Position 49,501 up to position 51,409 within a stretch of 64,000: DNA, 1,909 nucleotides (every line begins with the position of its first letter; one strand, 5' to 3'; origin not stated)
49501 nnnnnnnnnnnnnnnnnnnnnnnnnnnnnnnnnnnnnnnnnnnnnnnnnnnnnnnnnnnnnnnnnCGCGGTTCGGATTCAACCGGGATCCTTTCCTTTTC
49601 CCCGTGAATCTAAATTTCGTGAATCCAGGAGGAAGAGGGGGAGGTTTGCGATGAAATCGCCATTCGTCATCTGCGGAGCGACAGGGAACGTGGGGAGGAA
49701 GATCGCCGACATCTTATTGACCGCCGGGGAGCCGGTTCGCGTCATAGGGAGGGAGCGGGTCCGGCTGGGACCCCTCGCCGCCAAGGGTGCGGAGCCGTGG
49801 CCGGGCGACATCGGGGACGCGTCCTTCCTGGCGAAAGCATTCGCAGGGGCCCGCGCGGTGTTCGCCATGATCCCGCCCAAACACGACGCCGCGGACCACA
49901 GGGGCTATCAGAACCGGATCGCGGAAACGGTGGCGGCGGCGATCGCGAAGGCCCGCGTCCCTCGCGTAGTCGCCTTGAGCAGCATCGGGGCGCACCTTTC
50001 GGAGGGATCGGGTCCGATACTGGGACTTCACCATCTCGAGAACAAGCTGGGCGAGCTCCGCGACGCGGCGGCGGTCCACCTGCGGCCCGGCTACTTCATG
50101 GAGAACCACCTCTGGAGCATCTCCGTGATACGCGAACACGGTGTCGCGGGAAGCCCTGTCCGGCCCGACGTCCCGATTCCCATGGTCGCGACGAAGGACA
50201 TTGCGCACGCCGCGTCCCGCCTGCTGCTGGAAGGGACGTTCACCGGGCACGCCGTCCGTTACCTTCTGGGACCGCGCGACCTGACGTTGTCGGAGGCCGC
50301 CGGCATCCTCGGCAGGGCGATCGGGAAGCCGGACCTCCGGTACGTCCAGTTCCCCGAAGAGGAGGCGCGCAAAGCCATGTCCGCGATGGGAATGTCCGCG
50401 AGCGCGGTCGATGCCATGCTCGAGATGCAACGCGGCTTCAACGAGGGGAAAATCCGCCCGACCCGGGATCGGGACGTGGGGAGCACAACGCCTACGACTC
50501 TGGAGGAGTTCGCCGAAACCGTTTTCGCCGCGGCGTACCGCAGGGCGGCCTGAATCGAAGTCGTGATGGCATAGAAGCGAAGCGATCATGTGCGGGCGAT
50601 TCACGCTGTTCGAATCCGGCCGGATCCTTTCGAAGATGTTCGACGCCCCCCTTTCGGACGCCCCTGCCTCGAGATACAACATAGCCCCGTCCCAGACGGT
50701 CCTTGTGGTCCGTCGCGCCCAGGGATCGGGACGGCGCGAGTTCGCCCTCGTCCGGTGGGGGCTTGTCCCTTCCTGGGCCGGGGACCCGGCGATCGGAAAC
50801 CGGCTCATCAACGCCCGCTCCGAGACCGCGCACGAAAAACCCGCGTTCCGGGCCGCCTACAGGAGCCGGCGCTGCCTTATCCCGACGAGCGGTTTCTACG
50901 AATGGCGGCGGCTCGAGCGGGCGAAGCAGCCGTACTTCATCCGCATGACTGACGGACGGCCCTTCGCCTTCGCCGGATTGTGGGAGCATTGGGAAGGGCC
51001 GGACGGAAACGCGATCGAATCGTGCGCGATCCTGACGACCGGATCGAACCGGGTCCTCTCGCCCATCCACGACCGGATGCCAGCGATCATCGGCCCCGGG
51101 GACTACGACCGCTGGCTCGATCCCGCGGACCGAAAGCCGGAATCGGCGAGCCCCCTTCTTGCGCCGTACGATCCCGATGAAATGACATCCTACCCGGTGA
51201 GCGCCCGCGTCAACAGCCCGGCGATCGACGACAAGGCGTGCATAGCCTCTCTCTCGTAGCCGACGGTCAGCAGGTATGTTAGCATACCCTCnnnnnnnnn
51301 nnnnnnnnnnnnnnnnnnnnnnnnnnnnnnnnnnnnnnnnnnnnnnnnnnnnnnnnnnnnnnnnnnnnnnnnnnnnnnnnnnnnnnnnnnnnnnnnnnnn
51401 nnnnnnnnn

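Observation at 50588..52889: SOS cassette: SRAP (YedK) / lexA / ImuA/SulA-like / small ORF, with an operator at each promoter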

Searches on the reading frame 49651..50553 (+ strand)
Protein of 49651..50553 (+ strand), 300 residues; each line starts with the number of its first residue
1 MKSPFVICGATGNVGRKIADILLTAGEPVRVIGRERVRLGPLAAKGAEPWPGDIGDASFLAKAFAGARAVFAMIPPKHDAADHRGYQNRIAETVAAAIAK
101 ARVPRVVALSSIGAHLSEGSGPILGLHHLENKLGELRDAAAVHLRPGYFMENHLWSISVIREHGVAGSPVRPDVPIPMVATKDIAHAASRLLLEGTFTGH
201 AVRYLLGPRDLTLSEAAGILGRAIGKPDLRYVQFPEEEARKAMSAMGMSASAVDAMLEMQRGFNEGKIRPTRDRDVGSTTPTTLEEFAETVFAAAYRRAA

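Call 3: search_protein_families(library=pfam, proteins=[window:49651-50553:+], max_evalue=1)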
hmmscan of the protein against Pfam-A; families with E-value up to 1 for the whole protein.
window:49651-50553:+ (300 aa): 7 families
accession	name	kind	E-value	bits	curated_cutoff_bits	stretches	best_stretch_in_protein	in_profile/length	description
PF05368.20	NmrA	-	1.4e-23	84.4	27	1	2-287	2-297/298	NmrA-like family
PF13460.12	NAD_binding_10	-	6.7e-16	59.1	27.2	1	9-116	1-103/184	NAD(P)H-binding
PF02254.24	TrkA_N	-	0.0002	22.1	23.8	1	5-75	1-71/116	TrkA-N domain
PF01370.27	Epimerase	-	0.00028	20.8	20.9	1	6-111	2-115/240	NAD dependent epimerase/dehydratase family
PF14747.11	DUF4473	-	0.0015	19.4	25.9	1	236-269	4-37/78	Domain of unknown function (DUF4473)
PF03446.21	NAD_binding_2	-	0.053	14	21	1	11-82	7-71/161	NAD binding domain of 6-phosphogluconate dehydrogenase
PF01073.25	3Beta_HSD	-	0.097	12.1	22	1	6-113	1-118/280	3-beta hydroxysteroid dehydrogenase/isomerase family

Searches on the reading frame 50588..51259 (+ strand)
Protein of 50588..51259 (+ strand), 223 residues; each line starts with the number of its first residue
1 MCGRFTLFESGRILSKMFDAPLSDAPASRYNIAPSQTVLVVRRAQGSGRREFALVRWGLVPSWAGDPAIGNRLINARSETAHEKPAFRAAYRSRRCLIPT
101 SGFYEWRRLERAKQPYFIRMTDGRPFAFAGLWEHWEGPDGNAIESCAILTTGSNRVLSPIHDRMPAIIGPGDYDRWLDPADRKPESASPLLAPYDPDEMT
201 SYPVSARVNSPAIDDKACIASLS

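Call 3: search_protein_families(library=pfam, proteins=[window:50588-51259:+], max_evalue=1)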
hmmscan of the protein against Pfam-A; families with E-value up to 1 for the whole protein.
window:50588-51259:+ (223 aa): 1 family
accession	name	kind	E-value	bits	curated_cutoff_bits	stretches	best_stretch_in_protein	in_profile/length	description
PF02586.19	SRAP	-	1.1e-77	260.9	27.1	1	1-211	1-214/214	SOS response associated peptidase (SRAP)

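Call 5: search_protein_families(library=ncbifam, proteins=[window:50588-51259:+], max_evalue=1)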
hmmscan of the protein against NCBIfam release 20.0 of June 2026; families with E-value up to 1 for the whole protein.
window:50588-51259:+ (223 aa): 1 family
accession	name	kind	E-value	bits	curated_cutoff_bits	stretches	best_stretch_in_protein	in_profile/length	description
NF007413.0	PRK09951.1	subfamily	5.8e-25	87.9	349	1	19-182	25-181/222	hypothetical protein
